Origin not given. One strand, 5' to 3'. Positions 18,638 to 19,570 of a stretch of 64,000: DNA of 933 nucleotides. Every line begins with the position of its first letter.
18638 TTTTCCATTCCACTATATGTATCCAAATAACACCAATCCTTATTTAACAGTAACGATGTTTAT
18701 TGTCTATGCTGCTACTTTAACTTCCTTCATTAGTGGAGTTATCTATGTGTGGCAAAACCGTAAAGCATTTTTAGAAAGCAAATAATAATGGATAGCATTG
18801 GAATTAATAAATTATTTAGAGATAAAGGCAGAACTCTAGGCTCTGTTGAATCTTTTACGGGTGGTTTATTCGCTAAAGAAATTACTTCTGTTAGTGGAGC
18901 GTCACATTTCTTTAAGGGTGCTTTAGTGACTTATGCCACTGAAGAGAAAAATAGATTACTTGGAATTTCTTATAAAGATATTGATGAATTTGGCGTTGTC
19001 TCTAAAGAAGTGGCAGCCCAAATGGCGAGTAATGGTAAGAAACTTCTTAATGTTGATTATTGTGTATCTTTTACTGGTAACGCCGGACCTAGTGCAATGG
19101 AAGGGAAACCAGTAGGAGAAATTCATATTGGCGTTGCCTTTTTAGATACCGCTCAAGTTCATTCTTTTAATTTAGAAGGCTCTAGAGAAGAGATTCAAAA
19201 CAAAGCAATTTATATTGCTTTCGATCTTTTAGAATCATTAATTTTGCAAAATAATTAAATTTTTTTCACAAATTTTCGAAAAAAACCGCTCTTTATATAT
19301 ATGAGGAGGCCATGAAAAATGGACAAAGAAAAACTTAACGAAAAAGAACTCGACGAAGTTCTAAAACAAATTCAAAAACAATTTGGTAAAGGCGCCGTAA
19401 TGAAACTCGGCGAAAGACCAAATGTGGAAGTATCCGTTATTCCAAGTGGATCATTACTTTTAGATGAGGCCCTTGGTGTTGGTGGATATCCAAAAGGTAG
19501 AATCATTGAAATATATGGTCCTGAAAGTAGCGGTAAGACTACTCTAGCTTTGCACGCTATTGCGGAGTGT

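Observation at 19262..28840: Near-identical ~50-nt element immediately upstream of recA and of an unrelated ABC transporter gene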

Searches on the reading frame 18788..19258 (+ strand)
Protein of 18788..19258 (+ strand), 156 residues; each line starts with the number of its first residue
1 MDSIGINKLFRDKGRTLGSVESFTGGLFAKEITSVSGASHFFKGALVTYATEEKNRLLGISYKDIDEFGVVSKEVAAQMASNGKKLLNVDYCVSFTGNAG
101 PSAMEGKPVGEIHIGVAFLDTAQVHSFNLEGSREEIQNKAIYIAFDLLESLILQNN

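Call 76: search_protein_families(library=ncbifam, proteins=[window:18788-19258:+], max_evalue=0.00001)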
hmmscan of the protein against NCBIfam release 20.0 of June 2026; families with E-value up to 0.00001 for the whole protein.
window:18788-19258:+ (156 aa): 5 families
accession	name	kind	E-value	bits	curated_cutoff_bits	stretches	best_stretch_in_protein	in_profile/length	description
NF001813.0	PRK00549.1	equivalog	1.2e-40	139.8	379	1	7-153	264-412/414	competence/damage-inducible protein A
TIGR00199.1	PncC_domain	subfamily_domain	1.7e-33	115.9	68.9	1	8-148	3-145/149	nicotinamide-nucleotide amidohydrolase family protein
TIGR00200.1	cinA_nterm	subfamily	8e-29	100.6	243.15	1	6-150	265-409/414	CinA family nicotinamide mononucleotide deamidase-related protein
NF002975.0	PRK03661.1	equivalog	6.2e-28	97.5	212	1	4-154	11-163/164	nicotinamide-nucleotide amidase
NF002972.0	PRK03657.1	equivalog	6.9e-15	55.2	201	1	12-152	30-171/175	2-oxo-tetronate isomerase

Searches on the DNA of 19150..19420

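Call 68: search_rna_families(source=window, start=19150, end=19420, threshold=evalue, max_evalue=5)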
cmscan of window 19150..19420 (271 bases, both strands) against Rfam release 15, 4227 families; matches with E-value up to 5: 1.
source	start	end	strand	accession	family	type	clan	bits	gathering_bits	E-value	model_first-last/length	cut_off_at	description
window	19260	19285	+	RF00623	P1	Gene;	-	12.7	100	2.3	52-78/180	no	Pseudomonas sRNA P1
